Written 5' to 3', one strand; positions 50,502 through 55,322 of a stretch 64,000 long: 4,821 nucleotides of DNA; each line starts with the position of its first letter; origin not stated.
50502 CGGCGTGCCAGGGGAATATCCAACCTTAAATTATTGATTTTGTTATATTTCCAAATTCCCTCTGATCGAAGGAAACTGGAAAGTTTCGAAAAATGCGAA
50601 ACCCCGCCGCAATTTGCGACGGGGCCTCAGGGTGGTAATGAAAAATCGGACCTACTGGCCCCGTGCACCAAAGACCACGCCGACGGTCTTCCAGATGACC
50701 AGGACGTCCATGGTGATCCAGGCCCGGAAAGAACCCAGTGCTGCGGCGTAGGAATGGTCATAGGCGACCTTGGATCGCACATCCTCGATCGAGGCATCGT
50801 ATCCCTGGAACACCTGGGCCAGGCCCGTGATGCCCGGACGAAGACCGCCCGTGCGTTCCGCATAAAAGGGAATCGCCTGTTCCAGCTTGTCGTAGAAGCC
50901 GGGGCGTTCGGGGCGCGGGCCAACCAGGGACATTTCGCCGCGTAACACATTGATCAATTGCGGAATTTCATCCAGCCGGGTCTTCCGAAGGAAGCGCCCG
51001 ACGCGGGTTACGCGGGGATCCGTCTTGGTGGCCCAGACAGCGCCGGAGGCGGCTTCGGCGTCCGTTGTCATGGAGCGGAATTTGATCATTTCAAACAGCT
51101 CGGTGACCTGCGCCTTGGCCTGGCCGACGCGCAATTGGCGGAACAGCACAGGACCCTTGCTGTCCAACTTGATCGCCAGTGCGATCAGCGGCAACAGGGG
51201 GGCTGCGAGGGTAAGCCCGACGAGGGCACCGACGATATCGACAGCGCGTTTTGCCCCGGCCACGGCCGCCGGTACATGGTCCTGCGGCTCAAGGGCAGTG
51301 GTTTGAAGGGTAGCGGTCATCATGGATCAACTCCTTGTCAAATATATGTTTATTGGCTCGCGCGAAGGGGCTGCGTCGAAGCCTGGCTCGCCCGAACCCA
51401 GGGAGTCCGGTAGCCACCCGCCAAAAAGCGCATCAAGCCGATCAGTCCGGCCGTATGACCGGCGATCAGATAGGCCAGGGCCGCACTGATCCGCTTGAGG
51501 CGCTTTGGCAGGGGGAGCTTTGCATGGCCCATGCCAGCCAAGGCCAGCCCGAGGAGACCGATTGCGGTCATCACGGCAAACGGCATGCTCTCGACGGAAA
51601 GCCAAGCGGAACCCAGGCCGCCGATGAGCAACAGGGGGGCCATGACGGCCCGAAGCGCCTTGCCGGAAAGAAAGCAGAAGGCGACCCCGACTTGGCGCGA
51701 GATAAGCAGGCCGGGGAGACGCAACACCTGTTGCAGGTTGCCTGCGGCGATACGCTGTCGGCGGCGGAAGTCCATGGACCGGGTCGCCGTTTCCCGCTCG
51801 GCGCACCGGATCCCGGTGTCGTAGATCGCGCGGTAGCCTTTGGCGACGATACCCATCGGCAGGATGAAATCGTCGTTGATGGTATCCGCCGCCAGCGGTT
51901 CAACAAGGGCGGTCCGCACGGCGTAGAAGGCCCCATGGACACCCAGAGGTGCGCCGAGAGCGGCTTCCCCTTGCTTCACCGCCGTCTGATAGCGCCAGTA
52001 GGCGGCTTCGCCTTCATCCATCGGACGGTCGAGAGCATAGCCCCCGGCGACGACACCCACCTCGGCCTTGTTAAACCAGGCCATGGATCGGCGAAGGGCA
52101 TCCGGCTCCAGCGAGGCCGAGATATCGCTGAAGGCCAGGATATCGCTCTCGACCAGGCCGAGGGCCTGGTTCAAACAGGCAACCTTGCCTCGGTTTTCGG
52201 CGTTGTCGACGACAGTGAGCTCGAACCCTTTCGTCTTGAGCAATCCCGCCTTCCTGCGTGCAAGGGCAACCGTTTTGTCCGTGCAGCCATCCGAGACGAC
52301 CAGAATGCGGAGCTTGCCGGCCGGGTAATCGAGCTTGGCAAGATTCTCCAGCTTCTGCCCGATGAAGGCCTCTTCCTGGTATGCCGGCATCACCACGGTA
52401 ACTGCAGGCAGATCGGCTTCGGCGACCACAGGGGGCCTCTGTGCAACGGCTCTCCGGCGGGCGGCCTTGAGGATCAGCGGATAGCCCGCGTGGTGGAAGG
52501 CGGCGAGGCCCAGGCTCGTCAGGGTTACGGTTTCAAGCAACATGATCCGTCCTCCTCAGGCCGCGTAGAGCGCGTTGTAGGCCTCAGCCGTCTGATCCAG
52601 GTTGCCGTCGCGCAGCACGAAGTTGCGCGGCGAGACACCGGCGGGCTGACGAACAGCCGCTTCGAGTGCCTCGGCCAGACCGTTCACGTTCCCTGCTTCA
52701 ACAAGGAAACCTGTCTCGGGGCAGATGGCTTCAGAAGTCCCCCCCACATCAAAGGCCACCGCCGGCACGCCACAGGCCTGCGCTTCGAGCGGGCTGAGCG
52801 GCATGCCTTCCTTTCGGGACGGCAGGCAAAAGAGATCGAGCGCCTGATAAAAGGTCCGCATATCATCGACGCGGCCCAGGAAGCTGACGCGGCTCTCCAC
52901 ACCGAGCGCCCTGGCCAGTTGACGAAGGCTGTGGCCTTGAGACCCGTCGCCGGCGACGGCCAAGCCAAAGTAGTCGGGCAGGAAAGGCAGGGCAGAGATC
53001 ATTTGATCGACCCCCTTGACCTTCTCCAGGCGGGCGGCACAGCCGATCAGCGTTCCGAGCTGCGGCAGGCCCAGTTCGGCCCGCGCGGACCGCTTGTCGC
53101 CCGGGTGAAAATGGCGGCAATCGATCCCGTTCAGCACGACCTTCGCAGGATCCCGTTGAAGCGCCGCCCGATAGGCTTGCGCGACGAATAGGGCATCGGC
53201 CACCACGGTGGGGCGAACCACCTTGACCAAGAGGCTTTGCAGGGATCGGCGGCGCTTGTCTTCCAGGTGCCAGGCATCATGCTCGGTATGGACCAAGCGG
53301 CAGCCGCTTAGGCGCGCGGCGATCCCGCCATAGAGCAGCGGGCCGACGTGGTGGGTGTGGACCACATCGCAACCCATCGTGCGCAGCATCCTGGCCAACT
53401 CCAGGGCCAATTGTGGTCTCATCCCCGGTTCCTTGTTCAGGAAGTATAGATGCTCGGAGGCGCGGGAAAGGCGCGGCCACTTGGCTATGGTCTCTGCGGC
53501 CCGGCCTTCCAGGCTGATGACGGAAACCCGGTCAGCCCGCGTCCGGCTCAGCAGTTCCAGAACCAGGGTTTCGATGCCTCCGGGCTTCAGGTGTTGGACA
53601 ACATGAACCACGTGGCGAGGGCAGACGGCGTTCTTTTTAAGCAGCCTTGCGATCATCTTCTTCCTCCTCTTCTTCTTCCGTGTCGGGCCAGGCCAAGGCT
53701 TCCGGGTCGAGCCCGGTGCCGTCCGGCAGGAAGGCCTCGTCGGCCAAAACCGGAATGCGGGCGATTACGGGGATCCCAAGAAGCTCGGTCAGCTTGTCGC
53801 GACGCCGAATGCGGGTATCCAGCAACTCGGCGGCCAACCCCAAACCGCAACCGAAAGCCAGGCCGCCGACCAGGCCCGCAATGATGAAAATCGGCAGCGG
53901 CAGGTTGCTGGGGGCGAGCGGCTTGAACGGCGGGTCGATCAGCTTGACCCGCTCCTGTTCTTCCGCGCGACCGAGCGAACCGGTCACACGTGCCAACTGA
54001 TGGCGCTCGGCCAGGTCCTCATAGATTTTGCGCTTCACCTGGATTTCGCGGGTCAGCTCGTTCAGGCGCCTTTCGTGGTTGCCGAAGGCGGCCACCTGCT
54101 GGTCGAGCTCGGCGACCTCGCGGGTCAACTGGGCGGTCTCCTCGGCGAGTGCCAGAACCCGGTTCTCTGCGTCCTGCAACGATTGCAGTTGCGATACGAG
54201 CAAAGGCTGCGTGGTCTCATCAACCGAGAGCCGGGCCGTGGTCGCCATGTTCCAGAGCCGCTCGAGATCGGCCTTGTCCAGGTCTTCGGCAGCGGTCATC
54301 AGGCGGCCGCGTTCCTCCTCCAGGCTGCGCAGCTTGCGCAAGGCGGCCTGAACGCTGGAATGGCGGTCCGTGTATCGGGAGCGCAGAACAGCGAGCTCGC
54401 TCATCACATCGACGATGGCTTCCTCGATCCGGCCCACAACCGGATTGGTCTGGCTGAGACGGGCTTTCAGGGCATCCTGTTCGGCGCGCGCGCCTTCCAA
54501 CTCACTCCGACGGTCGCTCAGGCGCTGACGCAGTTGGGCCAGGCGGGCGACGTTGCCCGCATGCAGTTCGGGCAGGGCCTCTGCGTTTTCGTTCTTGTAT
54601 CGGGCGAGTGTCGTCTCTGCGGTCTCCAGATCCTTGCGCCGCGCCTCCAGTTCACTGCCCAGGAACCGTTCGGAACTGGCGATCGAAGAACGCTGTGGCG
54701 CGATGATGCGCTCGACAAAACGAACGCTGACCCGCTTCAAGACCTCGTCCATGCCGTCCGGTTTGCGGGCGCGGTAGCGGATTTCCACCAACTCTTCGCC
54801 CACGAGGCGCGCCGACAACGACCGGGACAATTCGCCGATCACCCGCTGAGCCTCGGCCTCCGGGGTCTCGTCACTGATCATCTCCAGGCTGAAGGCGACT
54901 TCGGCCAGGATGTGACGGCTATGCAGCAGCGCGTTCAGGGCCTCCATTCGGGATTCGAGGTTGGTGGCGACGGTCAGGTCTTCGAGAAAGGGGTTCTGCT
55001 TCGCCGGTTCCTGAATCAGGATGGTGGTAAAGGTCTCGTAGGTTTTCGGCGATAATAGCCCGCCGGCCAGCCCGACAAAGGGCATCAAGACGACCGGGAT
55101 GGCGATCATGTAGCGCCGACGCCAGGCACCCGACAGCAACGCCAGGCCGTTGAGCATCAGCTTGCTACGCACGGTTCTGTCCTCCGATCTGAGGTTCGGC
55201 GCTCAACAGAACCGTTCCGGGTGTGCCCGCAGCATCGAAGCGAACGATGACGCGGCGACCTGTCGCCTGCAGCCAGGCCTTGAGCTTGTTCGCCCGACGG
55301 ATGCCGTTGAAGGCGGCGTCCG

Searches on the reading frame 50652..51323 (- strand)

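Call 49: search_protein_families(library=pfam, proteins=[window:50652-51323:-], max_evalue=0.001)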
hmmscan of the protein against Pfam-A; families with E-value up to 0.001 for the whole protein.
window:50652-51323:- (223 aa): 1 family
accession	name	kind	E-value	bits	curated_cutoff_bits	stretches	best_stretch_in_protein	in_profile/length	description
PF02397.22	Bac_transf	-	5.8e-59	199.1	27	1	25-218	1-178/179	Bacterial sugar transferase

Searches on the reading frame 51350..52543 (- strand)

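Call 49: search_protein_families(library=pfam, proteins=[window:51350-52543:-], max_evalue=0.001)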
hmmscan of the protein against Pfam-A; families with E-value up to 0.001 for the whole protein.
window:51350-52543:- (397 aa): 3 families
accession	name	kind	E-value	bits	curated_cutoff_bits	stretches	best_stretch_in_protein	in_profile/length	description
PF00535.33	Glycos_transf_2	-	3.9e-16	59.9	23.3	1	49-171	1-117/168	Glycosyl transferase family 2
PF13641.12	Glyco_tranf_2_3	-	1.1e-15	58.7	27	1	46-264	1-226/230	Glycosyltransferase like family 2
PF13632.12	Glyco_trans_2_3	-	1.2e-07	32.2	27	1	144-330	10-191/198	Glycosyl transferase family group 2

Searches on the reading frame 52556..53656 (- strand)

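Call 49: search_protein_families(library=pfam, proteins=[window:52556-53656:-], max_evalue=0.001)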
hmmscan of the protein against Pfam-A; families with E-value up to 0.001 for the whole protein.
window:52556-53656:- (366 aa): 5 families
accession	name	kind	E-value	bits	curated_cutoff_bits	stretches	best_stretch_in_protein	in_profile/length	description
PF00534.26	Glycos_transf_1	-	2.1e-33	115.7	26.4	1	188-338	2-159/172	Glycosyl transferases group 1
PF13692.12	Glyco_trans_1_4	-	7.6e-33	114.2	27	1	203-334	3-139/142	Glycosyl transferases group 1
PF13439.12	Glyco_transf_4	-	7.5e-20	72.1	28.5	1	25-180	1-168/170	Glycosyltransferase Family 4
PF13579.12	Glyco_trans_4_4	-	9.2e-07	29.8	29.7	1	26-173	1-154/158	Glycosyl transferase 4-like domain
PF20706.3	GT4-conflict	-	0.00041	19.9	26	1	258-311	267-320/385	Family 4 Glycosyltransferase in conflict systems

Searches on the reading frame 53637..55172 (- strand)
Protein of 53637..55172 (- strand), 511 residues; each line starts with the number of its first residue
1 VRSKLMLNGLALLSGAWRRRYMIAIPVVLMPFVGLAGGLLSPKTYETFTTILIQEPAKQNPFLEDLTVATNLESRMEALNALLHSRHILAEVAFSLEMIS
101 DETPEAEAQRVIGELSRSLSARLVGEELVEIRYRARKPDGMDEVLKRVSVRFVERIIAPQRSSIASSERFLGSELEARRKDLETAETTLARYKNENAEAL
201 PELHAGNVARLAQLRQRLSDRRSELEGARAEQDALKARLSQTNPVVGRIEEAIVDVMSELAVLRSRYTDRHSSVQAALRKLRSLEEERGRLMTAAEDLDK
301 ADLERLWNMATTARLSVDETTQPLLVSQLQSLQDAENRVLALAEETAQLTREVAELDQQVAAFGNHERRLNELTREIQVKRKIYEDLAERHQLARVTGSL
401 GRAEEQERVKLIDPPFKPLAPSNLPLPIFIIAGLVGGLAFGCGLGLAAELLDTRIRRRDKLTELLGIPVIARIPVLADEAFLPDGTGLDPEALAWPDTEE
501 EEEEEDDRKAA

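Call 49: search_protein_families(library=pfam, proteins=[window:53637-55172:-], max_evalue=0.001)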
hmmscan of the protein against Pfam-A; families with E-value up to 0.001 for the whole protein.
window:53637-55172:- (511 aa): 2 families
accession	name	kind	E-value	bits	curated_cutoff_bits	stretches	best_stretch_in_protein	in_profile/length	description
PF02706.20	Wzz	-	5.1e-05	23.9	25.5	1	12-93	8-88/91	Chain length determinant protein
PF13807.11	GNVR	-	7.4e-05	23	27.7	1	370-446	7-78/82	G-rich domain on putative tyrosine kinase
